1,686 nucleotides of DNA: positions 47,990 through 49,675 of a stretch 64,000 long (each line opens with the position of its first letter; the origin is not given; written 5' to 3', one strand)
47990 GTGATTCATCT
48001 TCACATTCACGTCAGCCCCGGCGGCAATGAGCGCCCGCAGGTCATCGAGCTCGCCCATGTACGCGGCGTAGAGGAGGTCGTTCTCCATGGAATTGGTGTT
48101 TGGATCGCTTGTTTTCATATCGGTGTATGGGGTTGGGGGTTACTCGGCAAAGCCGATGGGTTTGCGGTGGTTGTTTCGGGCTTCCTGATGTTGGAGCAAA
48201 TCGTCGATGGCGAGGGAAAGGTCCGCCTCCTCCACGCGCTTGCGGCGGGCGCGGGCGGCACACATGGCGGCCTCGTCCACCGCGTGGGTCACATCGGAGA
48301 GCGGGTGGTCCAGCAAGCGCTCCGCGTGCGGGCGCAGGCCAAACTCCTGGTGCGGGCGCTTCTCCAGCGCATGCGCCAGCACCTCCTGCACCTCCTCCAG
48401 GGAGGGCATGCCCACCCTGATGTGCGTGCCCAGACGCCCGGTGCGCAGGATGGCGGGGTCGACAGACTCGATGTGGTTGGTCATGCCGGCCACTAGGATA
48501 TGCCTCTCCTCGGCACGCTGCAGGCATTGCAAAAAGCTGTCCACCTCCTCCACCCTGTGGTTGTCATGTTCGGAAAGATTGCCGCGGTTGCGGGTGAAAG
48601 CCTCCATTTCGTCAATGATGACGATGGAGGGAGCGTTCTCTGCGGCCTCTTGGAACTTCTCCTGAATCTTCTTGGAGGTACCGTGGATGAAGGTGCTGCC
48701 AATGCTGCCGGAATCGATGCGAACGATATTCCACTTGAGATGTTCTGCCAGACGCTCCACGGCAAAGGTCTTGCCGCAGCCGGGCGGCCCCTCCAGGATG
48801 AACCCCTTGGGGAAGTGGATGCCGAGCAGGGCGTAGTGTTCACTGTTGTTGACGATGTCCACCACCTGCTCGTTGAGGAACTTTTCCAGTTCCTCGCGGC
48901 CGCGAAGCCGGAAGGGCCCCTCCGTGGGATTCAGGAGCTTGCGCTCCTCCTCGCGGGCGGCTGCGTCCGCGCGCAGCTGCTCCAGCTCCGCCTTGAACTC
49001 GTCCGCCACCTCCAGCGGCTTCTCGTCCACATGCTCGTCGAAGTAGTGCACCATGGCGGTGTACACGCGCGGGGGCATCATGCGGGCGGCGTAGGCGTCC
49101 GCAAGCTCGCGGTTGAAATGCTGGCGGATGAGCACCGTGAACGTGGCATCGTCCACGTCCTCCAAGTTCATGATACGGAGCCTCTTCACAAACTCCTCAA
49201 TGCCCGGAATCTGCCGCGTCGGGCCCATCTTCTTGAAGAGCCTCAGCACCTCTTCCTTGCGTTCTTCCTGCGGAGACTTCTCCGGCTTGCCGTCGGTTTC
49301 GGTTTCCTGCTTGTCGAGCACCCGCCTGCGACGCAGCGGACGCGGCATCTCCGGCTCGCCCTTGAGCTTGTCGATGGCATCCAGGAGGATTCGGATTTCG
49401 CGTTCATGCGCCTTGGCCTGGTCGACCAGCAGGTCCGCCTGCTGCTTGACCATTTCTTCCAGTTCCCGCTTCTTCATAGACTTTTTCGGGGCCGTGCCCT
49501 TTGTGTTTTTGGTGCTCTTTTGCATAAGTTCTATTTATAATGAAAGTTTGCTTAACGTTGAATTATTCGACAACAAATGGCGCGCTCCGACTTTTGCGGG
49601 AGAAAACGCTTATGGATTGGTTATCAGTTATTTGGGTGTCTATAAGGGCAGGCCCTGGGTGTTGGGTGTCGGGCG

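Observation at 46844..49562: AAA+ ATPase / all-ankyrin two-gene operon embedded in the defence island: candidate undescribed system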

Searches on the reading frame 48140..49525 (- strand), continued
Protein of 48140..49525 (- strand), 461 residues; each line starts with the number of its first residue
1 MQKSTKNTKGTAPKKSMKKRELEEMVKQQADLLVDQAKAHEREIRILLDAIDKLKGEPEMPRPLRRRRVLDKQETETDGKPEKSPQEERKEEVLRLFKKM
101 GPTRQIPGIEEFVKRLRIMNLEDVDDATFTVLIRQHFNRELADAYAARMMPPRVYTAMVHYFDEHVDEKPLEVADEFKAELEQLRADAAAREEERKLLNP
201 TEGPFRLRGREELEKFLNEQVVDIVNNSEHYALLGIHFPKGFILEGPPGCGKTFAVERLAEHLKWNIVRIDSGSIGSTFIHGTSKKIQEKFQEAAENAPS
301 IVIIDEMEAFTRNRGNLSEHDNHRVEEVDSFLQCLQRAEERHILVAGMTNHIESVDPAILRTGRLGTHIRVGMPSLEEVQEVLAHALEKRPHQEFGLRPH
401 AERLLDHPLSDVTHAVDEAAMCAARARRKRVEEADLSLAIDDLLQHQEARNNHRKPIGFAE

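Call 102: get_annotated_region(hit=H2, flank=9000)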
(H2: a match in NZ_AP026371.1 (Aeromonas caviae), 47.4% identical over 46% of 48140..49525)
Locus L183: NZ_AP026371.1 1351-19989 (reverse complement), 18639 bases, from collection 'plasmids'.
description: Aeromonas caviae strain KAM471 plasmid pKAM471_1, complete sequence
organism: Aeromonas caviae (NCBI taxid 648)
taxonomy: Bacteria; Pseudomonadota; Gammaproteobacteria; Aeromonadales; Aeromonadaceae; Aeromonas; Aeromonas caviae
host: -; source: -; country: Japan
typing (MOB-suite, as given by PLSDB): mobilizable; replicon IncP; relaxase MOBP
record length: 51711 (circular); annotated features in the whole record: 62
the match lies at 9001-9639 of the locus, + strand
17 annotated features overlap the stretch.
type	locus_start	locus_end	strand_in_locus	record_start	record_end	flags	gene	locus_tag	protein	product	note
CDS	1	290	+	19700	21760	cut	-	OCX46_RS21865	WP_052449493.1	Mu transposase C-terminal domain-containing protein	-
CDS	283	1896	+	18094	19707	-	-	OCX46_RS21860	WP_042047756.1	ATP-binding protein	-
CDS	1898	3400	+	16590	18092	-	-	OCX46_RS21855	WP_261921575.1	TnsD family Tn7-like transposition protein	-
CDS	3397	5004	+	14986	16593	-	-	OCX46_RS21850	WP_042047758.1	Tn7-like element transposition protein TnsE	-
CDS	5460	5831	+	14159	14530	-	-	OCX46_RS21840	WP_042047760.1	hypothetical protein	-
CDS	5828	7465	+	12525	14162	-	-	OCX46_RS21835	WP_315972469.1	Hsp70 family protein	-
CDS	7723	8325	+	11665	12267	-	-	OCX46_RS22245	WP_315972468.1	hypothetical protein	-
CDS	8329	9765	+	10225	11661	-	-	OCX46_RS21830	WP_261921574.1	ATP-binding protein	-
CDS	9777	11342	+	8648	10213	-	-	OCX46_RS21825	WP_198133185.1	peptidoglycan-binding domain-containing protein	-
CDS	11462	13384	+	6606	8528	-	-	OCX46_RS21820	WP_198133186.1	hypothetical protein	-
CDS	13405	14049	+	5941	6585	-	-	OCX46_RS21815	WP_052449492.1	hypothetical protein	-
CDS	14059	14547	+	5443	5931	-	-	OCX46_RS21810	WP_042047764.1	hypothetical protein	-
CDS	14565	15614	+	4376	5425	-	-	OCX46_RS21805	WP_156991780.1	hypothetical protein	-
CDS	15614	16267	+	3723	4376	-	-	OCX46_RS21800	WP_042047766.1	hypothetical protein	-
CDS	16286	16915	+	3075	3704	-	-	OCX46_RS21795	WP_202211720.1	RDD family protein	-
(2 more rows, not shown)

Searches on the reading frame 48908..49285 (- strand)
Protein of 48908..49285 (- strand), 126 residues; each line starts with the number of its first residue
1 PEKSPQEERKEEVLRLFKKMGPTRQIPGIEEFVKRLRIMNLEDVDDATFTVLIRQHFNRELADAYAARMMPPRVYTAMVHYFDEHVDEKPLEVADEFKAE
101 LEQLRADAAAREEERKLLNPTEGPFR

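Call 84: predict_structure(alignment_id=A4)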
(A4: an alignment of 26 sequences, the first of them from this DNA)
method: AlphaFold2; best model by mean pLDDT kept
length: 126 residues; sequences in the alignment: 26
mean_pLDDT: 77.9   pTM: 0.68
mean pLDDT of the five models: 77.9, 75.2, 73.5, 73.2, 72.9
residues with pLDDT >= 90: 2; 70-90: 96; 50-70: 23; < 50: 5
segments of 3 or more residues with pLDDT < 50: 119-122
pLDDT, mean of each block of 10 residues (from residue 1): 75 85 87 81 84 87 88 88 79 70 72 56 51
secondary structure, 60 per line:
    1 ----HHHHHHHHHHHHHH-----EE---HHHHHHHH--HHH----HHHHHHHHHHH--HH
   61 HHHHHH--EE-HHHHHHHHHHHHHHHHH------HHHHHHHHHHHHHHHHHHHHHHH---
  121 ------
elements in order: H5-18 H29-36 H46-56 H59-66 H72-88 H95-117

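Call 88: fold_search(model_id=the predicted structure, library=pdb)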
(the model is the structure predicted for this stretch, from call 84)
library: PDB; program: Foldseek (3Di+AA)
matches with E <= 10: 4; with E <= 0.001: 0
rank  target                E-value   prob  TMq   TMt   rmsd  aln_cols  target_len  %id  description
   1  5mrc_II               6.1e+00  0.03  0.20  0.13  12.0        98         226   15  Structure of the yeast mitochondrial ribosome - Class A (released 2017-02-15)
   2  4yrn_B                6.4e+00  0.02  0.15  0.06  13.1        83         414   20  Crystal structure of T. cruzi Histidyl-tRNA synthetase in complex with 6-bromopyridin-3-amine (Chem 475) (released 2015-08-12)
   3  2w6j_B                8.6e+00  0.01  0.17  0.07  14.6       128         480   11  Low resolution structures of bovine mitochondrial F1-ATPase during controlled dehydration: Hydration State 5. (released 2009-10-27)
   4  3flv_B                9.7e+00  0.02  0.21  0.26  11.2       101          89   11  The crystal structure of human acyl-CoenzymeA binding domain containing 5 (released 2009-02-03)
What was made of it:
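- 48944..49276 (-): Lineage-specific helical N-domain (about residues 84-194). The separate domain model has no PDB fold match (E>6) (calls 84, 88).
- Tried and rejected: Fold of the N-domain: no PDB match (call 88).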

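Call 89: search_protein_representatives(alignment_id=A4)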
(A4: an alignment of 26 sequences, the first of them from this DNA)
Query: 26 sequences, 128 profile positions. Proteins with E-value up to 0.001 (for the whole library): 16; up to 1e-10: 13; up to 1e-30: 3. The best 16 are listed.
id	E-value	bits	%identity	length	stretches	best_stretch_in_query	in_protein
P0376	8.9e-43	161.4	-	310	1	2-128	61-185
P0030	9.8e-37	141.9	-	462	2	2-128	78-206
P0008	2.8e-33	130.7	-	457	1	2-128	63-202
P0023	2.2e-29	118.1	-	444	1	11-128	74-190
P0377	1.1e-28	115.8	-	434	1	3-128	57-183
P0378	2.4e-26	108.3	-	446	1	4-128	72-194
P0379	5.1e-24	100.8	-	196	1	3-102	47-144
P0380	9.3e-24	99.9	-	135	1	2-91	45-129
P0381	3.5e-19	85.1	-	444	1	3-128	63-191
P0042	5.5e-18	81.3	-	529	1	6-128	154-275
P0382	6.2e-17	77.9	-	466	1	6-128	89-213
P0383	8.5e-16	74.2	-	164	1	7-104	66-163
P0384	6.5e-14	68.1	-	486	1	2-116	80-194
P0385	6.5e-08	48.7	-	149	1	6-94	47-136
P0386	1.6e-06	44.2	-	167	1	4-93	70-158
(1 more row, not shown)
